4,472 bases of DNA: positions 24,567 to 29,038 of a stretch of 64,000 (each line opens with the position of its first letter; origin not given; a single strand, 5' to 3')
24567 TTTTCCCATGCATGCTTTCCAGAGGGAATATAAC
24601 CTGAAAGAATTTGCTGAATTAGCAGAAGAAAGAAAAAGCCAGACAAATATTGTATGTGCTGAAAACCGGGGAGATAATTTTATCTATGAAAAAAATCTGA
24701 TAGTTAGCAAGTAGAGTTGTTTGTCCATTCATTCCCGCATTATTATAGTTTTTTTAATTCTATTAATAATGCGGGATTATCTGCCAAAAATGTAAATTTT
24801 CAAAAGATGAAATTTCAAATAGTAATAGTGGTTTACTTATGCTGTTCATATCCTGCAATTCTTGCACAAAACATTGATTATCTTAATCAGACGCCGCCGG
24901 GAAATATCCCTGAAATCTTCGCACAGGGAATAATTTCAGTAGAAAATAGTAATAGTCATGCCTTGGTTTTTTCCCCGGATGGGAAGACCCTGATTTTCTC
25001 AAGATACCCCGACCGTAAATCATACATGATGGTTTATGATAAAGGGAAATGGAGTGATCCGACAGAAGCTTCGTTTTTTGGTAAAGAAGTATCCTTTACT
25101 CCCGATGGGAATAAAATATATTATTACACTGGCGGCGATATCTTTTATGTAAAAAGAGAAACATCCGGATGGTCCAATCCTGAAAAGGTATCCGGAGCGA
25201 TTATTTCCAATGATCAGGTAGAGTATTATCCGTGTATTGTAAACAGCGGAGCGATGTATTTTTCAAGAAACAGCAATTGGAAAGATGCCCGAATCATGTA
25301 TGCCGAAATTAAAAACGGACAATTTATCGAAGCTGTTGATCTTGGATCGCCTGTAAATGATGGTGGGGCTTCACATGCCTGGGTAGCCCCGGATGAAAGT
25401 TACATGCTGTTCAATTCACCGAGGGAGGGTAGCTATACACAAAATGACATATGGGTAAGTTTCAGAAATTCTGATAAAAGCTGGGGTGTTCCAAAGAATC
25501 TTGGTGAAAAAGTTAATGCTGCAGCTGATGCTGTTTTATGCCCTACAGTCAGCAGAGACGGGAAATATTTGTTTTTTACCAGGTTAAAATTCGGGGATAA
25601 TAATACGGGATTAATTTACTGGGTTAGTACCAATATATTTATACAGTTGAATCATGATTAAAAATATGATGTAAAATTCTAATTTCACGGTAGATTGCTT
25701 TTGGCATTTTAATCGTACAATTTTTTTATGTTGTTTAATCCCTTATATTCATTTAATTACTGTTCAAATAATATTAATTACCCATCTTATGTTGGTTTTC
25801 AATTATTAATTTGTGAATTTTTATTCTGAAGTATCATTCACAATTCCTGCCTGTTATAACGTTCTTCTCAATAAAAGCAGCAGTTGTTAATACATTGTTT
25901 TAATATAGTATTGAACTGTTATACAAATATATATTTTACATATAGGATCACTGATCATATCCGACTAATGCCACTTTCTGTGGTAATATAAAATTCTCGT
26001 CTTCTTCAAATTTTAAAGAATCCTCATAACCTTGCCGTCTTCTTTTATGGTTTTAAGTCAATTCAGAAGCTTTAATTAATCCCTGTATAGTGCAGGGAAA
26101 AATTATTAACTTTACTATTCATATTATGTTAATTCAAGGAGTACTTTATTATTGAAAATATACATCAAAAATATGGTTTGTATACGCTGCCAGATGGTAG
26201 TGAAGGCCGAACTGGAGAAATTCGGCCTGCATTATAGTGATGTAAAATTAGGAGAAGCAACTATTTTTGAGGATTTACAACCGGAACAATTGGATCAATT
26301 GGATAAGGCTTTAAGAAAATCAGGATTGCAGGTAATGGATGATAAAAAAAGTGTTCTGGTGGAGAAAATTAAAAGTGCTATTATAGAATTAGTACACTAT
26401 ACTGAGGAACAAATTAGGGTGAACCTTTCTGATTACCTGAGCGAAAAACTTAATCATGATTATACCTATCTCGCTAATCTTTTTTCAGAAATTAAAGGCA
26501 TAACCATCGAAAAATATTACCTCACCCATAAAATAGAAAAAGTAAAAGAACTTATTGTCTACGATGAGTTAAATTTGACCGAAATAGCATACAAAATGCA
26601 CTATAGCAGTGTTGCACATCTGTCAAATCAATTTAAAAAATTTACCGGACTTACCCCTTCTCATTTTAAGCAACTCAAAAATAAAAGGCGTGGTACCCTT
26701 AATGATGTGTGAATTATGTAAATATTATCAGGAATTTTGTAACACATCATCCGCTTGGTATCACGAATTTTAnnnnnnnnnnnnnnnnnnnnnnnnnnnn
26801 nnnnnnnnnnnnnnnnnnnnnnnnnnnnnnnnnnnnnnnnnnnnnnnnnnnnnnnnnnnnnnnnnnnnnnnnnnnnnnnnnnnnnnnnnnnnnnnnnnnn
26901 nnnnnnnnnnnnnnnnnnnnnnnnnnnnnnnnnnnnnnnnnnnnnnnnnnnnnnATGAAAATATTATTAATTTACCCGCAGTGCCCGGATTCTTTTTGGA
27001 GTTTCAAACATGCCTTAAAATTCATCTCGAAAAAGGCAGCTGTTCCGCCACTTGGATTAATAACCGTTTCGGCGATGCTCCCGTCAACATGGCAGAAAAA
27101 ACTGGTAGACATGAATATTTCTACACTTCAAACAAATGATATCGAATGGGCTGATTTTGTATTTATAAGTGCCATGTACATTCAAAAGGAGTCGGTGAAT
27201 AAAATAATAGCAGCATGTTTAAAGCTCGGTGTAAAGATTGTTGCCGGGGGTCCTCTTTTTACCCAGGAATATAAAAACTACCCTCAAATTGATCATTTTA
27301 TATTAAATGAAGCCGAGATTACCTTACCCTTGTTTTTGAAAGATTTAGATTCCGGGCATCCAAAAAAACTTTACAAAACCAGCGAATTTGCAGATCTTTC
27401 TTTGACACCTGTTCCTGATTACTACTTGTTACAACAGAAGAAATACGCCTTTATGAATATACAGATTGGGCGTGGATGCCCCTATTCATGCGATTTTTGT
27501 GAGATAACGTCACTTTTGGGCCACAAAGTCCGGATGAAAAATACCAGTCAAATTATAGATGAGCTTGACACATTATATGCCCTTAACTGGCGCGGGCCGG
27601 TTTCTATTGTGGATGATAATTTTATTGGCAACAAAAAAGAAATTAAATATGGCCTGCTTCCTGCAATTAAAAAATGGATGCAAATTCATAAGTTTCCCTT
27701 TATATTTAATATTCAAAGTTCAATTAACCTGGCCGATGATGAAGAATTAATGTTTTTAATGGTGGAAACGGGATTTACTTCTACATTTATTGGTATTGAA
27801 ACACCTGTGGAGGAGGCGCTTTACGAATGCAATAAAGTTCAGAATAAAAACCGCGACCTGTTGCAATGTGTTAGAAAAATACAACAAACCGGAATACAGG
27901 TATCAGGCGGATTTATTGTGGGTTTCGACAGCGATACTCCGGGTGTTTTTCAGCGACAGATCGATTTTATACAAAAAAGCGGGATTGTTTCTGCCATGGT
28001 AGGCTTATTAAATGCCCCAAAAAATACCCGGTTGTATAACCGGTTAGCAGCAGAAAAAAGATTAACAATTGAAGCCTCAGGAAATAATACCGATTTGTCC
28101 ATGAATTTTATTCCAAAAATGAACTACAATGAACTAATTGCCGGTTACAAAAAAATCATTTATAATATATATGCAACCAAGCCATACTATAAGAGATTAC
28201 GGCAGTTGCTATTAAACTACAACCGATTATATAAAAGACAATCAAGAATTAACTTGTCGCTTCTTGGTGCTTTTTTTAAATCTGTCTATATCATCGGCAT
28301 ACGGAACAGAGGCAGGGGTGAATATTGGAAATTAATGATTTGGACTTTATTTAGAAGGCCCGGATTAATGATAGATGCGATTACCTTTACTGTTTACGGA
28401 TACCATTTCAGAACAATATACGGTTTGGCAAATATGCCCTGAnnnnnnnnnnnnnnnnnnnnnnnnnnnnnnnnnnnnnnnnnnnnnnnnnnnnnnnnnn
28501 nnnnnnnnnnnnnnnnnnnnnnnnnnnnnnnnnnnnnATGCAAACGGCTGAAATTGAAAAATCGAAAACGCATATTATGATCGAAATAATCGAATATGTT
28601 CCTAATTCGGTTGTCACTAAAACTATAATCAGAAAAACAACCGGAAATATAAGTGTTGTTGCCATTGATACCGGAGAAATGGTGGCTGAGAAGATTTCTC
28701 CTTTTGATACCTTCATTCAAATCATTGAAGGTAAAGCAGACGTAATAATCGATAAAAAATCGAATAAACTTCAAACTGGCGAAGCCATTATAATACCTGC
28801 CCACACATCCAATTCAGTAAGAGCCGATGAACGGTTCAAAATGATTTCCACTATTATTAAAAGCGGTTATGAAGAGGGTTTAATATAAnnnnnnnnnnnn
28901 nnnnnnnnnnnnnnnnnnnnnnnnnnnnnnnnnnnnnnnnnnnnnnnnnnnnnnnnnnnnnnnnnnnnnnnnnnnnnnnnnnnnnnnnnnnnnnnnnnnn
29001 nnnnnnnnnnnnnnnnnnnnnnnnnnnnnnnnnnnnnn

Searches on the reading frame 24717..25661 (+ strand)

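Call 58: search_protein_families(library=pfam, proteins=[window:24717-25661:+], max_evalue=0.0001)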
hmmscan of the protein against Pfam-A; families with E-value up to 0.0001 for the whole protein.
window:24717-25661:+ (314 aa): 1 family
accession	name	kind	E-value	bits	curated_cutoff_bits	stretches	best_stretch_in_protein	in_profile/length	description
PF07676.18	PD40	-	6.5e-13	48.7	20.9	0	78-100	9-32/38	WD40-like Beta Propeller Repeat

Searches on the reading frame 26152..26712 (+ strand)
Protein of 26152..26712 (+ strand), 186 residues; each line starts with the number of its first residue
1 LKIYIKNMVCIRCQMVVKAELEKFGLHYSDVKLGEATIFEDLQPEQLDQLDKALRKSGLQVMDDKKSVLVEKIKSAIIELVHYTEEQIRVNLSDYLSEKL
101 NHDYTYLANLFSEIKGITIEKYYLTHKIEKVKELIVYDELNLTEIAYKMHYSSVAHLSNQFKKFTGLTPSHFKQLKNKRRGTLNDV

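Call 58: search_protein_families(library=pfam, proteins=[window:26152-26712:+], max_evalue=0.0001)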
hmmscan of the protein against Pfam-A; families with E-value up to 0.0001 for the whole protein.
window:26152-26712:+ (186 aa): 2 families
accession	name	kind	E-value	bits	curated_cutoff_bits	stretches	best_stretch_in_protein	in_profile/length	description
PF12833.13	HTH_18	-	8.9e-15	55.2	33.6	1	96-174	1-79/80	Helix-turn-helix domain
PF00165.29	HTH_AraC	-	2.4e-08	34.4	26.6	1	139-170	8-38/42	Bacterial regulatory helix-turn-helix proteins, AraC family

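Call 81: find_homologous_proteins(query=window:26152-26712:+, max_evalue=1e-20)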
Query window:26152-26712:+ (186 aa): 8000 proteins with E <= 1e-20 among 8000 candidates; the best 120 are listed.
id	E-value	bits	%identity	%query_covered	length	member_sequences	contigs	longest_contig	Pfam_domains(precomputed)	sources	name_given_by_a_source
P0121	1.7e-103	362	100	92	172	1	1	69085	PF12833.14,PF00165.30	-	-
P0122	2.2e-99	348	87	100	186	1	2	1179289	PF12833.14,PF00165.30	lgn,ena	-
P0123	7.8e-99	346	84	100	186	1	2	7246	PF12833.14,PF00165.30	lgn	-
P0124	1.5e-98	345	87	100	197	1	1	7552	PF12833.14,PF00165.30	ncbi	-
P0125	1.6e-98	345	87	100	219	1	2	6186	PF12833.14,PF00165.30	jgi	jgi:AraC-like DNA-binding protein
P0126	6.9e-98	343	85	100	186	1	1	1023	PF12833.14,PF00165.30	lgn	-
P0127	5.2e-97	340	83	100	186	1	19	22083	PF12833.14,PF00165.30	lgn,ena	-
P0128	7.6e-97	340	85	100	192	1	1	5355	PF12833.14,PF00165.30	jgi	jgi:AraC-like DNA-binding protein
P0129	8.3e-97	340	85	100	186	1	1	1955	PF12833.14,PF00165.30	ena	-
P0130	1.2e-96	339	84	100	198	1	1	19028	PF12833.14,PF00165.30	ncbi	-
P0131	1.2e-96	339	84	100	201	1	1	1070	PF12833.14,PF00165.30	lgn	-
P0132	1.5e-96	339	89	96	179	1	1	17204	PF12833.14,PF00165.30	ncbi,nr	ncbi:MAG: helix-turn-helix transcriptional regulator [Bacteroidales bacterium]|nr:helix-turn-helix t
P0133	2.0e-96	339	83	100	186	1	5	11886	PF12833.14,PF00165.30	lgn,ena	-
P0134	2.0e-96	339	84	100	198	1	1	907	PF12833.14,PF00165.30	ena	-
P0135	3.2e-96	338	85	100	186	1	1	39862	PF12833.14,PF00165.30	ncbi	ncbi:helix-turn-helix domain-containing protein [Bacteroidota bacterium]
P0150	3.1e-95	335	84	100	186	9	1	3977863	PF12833.14,PF00165.30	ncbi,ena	-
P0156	6.5e-95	334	85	100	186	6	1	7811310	PF12833.14,PF00165.30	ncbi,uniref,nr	ncbi:helix-turn-helix domain-containing protein [Maribellus comscasis]|uniref:Helix-turn-helix domai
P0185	1.3e-93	329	84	100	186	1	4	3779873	PF12833.14,PF00165.30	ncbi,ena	-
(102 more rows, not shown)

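Call 82: find_encoding_contigs(protein=P0156, flank=10000, max_places=3)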
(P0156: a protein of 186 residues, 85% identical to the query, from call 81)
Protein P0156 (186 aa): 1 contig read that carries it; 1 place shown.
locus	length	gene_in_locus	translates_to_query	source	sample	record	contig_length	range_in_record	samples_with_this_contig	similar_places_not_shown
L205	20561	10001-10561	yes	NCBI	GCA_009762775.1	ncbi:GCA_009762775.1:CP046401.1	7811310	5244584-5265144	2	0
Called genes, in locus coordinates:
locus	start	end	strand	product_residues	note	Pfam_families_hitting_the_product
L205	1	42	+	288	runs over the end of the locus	PF02086:MethyltransfD12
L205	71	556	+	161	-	PF19514:MobC_2, PF21983:NikA-like (weak), PF05713:MobC (weak)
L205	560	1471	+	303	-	PF03432:Relaxase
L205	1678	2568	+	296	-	PF04326:SLFN_AlbA_2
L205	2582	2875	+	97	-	PF13749:HATPase_c_4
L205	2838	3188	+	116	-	-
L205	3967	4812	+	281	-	PF04397:LytTR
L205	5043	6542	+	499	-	PF02310:B12-binding (weak), PF04055:Radical_SAM, PF13282:DUF4070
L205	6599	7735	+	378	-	PF00487:FA_desaturase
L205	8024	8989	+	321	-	PF01145:Band_7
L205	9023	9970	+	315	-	PF01145:Band_7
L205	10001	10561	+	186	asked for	PF12833:HTH_18, PF00165:HTH_AraC (weak)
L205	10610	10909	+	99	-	-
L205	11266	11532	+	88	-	-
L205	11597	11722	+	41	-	-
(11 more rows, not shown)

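Call 88: find_encoding_contigs(protein=P0150, flank=10000, max_places=1)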
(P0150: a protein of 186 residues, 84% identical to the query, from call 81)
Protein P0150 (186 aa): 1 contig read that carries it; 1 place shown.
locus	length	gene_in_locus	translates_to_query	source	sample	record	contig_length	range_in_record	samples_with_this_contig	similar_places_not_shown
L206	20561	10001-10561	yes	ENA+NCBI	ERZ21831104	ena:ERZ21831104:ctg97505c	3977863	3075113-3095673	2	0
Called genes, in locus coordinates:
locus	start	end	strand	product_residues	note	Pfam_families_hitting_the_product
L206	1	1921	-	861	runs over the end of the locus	PF08479:POTRA_2 (faint), PF07244:POTRA, PF01103:Omp85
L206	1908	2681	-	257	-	PF01255:Prenyltransf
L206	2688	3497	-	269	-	PF13505:OMP_b-brl, PF19573:DUF6089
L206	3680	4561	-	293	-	PF01513:NAD_kinase, PF20143:NAD_kinase_C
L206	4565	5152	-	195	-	PF00571:CBS (faint)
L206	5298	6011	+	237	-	PF03740:PdxJ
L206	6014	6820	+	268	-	PF07819:PGAP1 (faint), PF00561:Abhydrolase_1, PF12146:Hydrolase_4, PF12697:Abhydrolase_6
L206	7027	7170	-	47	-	-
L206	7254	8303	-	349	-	PF02446:Glyco_hydro_77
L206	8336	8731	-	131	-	PF02446:Glyco_hydro_77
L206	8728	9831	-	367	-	PF01408:GFO_IDH_MocA, PF22725:GFO_IDH_MocA_C3, PF02894:GFO_IDH_MocA_C (weak)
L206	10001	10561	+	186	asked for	PF12833:HTH_18, PF00165:HTH_AraC (weak)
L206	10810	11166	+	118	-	-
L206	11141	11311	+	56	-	-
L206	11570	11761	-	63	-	PF00313:CSD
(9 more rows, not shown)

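Call 89: find_encoding_contigs(protein=P0185, flank=10000, max_places=1)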
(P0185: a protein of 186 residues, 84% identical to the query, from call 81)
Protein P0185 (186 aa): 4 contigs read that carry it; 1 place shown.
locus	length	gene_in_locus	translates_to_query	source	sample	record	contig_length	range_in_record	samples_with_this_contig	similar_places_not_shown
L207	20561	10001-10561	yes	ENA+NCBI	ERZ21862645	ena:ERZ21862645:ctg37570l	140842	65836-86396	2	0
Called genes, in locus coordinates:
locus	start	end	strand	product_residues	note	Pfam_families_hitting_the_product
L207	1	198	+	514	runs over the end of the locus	PF12072:RNase_Y_N, PF00013:KH_1 (weak), PF08668:HDOD (faint), PF01966:HD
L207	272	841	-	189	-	PF01327:Pep_deformylase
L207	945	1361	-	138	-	PF03652:RuvX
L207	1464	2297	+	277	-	PF14805:THDPS_N_2, PF00132:Hexapep (weak), PF14602:Hexapep_2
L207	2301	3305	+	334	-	PF01075:Glyco_transf_9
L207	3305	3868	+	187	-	PF01300:Sua5_yciO_yrdC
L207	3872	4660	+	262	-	PF00795:CN_hydrolase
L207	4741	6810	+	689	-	PF00676:E1_dh, PF02779:Transket_pyr, PF02780:Transketolase_C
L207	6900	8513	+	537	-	PF22694:CtpB_N-like, PF13180:PDZ_2, PF17820:PDZ_6 (weak), PF03572:Peptidase_S41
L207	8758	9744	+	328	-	PF01180:DHO_dh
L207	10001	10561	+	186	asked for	PF12833:HTH_18, PF00165:HTH_AraC (weak)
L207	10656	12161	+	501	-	PF02310:B12-binding (weak), PF04055:Radical_SAM, PF13282:DUF4070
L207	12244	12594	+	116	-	PF07883:Cupin_2 (weak)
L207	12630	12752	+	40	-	-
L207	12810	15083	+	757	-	PF13188:PAS_8 (weak), PF01590:GAF (weak), PF13185:GAF_2 (faint), PF00512:HisKA, PF02518:HATPase_c, PF00072:Response_reg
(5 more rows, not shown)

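Call 90: find_encoding_contigs(protein=P0122, flank=10000, max_places=1)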
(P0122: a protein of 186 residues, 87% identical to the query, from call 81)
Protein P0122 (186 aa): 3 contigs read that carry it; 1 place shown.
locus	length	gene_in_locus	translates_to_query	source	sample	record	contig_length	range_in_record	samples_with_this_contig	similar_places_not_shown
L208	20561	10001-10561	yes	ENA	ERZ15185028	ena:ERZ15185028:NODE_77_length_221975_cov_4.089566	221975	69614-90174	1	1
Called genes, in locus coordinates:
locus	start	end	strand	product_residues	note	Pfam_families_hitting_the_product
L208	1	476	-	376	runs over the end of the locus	PF13004:BACON (weak), PF01223:Endonuclease_NS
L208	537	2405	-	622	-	PF13004:BACON (weak), PF18942:DUF5689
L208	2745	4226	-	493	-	PF04055:Radical_SAM, PF13282:DUF4070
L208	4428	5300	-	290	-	PF01145:Band_7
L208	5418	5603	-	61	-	-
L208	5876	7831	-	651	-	PF00989:PAS, PF12860:PAS_7 (faint), PF13188:PAS_8, PF13426:PAS_9, PF00512:HisKA, PF02518:HATPase_c, PF00072:Response_reg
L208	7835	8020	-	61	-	PF28077:THIVI_2564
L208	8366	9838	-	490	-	PF04041:Glyco_hydro_130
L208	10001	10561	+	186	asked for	PF00165:HTH_AraC (faint), PF12833:HTH_18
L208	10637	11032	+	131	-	-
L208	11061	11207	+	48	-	-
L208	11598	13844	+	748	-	PF13439:Glyco_transf_4 (weak), PF00534:Glycos_transf_1, PF13692:Glyco_trans_1_4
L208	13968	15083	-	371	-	PF02595:Gly_kinase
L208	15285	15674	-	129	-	PF00072:Response_reg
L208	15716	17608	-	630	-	PF13734:Inhibitor_I69, PF01640:Peptidase_C10, PF18962:Por_Secre_tail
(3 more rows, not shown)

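Call 92: predict_structure(alignment_id=A3)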
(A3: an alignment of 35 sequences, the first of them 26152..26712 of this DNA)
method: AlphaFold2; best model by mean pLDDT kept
length: 186 residues; sequences in the alignment: 35
mean_pLDDT: 87.3   pTM: 0.73
mean pLDDT of the five models: 87.3, 87.0, 85.5, 85.4, 84.7
residues with pLDDT >= 90: 86; 70-90: 88; 50-70: 12; < 50: 0
segments of 3 or more residues with pLDDT < 50: none
pLDDT, mean of each block of 10 residues (from residue 1): 90 93 92 90 88 93 87 88 70 87 92 88 89 87 90 91 90 80 63
secondary structure, 60 per line:
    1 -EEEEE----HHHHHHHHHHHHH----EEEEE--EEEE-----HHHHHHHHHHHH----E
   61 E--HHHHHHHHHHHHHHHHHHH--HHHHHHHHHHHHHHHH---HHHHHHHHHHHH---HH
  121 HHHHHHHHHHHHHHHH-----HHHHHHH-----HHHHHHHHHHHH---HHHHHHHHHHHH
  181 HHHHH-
elements in order: E2-6 H11-23 E28-32 E35-38 H44-55 H64-82 H85-100 H104-115 H119-136 H142-148 H154-165 H169-185

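Call 95: fold_search(model_id=the predicted structure, library=pdb)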
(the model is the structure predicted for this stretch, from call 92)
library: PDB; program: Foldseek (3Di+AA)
matches with E <= 10: 499; with E <= 0.001: 8
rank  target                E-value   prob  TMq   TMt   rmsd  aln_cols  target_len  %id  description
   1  3lsg_A                5.0e-05  1.00  0.45  0.75   3.3       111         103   27  The crystal structure of the C-terminal domain of the two-component response regulator yesN from Fusobacterium nucleat (released 2010-02-23)
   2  6swi                  6.0e-05  1.00  0.50  0.75   2.1       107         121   23  The C-terminal domain of AraT, a response regulator from Geobacillus stearothermophilus (released 2020-10-14)
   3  3lsg_C                1.0e-04  1.00  0.44  0.74   3.3       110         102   27  The crystal structure of the C-terminal domain of the two-component response regulator yesN from Fusobacterium nucleat (released 2010-02-23)
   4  7r3w_D                3.4e-04  1.00  0.50  0.34   4.0       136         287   12  Crystal structure of the albicidin resistance protein STM3175 from Salmonella typhimurium (released 2022-09-28)
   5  1bl0_A                4.5e-04  1.00  0.47  0.72   2.7       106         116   15  MULTIPLE ANTIBIOTIC RESISTANCE PROTEIN (MARA)/DNA COMPLEX (released 1998-09-02)
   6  1xs9_A                5.1e-04  1.00  0.45  0.62   4.4       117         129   14  A MODEL OF THE TERNARY COMPLEX FORMED BETWEEN MARA, THE ALPHA-CTD OF RNA POLYMERASE AND DNA (released 2004-10-26)
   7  3w6v_A                6.8e-04  1.00  0.50  0.79   2.5       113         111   16  Crystal structure of the DNA-binding domain of AdpA, the global transcriptional factor, in complex with a target DNA (released 2013-09-18)
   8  3mkl_B                8.1e-04  1.00  0.46  0.72   4.0       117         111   14  Crystal structure of DNA-binding transcriptional dual regulator from Escherichia coli K-12 (released 2010-04-28)
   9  2k9s_MODEL_1_A        1.1e-03  1.00  0.50  0.82   2.5       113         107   19  Solution structure of dna binding domain of E. coli arac (released 2008-11-25)
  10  3oio                  1.5e-03  1.00  0.52  0.84   2.5       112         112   16  Crystal structure of transcriptional regulator (AraC-type DNA-binding domain-containing proteins) from Chromobacterium v (released 2010-09-08)
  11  3oou                  1.5e-03  1.00  0.39  0.65   2.3        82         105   30  The structure of a protein with unkown function from Listeria innocua (released 2010-09-22)
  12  3lsg_E                1.5e-03  1.00  0.42  0.74   3.4       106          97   27  The crystal structure of the C-terminal domain of the two-component response regulator yesN from Fusobacterium nucleat (released 2010-02-23)
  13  3mkl_A                1.5e-03  1.00  0.44  0.72   4.1       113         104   16  Crystal structure of DNA-binding transcriptional dual regulator from Escherichia coli K-12 (released 2010-04-28)
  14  7r3w_B                1.7e-03  1.00  0.50  0.34   2.4       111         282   14  Crystal structure of the albicidin resistance protein STM3175 from Salmonella typhimurium (released 2022-09-28)
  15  9ca5_B                2.9e-03  1.00  0.41  0.32  12.6       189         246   14  Rns pocket mutant - H20A (released 2025-06-25)
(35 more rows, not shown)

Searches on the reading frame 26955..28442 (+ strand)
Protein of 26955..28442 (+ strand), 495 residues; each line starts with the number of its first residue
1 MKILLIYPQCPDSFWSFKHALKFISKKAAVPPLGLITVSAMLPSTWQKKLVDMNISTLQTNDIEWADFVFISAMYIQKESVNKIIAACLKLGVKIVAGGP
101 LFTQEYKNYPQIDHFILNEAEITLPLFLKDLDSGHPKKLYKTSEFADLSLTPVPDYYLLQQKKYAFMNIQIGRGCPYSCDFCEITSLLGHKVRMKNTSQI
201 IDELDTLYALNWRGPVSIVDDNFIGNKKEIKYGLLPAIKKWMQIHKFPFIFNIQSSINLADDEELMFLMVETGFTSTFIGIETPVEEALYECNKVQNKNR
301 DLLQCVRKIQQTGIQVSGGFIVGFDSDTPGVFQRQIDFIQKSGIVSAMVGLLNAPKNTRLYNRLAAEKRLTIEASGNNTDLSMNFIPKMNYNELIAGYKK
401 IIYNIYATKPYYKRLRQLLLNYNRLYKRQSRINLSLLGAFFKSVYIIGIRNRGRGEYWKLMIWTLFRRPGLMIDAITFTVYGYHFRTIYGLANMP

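Call 13: search_protein_families(library=pfam, proteins=[window:26955-28442:+], max_evalue=0.001)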
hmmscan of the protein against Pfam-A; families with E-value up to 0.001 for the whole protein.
window:26955-28442:+ (495 aa): 3 families
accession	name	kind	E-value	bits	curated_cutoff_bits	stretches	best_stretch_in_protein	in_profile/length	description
PF13282.11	DUF4070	-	2.8e-35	121.9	22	1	358-488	1-134/144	Domain of unknown function (DUF4070)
PF04055.27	Radical_SAM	-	2e-10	41.6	29.5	1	169-330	1-157/166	Radical SAM superfamily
PF02310.24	B12-binding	-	5.5e-08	33.1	32.1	1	30-125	12-118/121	B12 binding domain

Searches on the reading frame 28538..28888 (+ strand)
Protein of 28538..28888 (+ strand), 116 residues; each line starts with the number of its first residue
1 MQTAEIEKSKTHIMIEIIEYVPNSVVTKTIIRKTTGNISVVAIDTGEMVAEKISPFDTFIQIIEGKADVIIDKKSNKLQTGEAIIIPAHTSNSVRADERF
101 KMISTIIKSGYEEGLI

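Call 13: search_protein_families(library=pfam, proteins=[window:28538-28888:+], max_evalue=0.001)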
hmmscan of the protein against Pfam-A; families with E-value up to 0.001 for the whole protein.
window:28538-28888:+ (116 aa): 2 families
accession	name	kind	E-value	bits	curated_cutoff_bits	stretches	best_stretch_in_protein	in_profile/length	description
PF07883.17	Cupin_2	-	2.3e-05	24.5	27.2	1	41-99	3-63/70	Cupin domain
PF21621.3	MPI_cupin_dom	-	0.00048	20.5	27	1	60-92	33-65/79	Mannose-6-phosphate isomerase, cupin domain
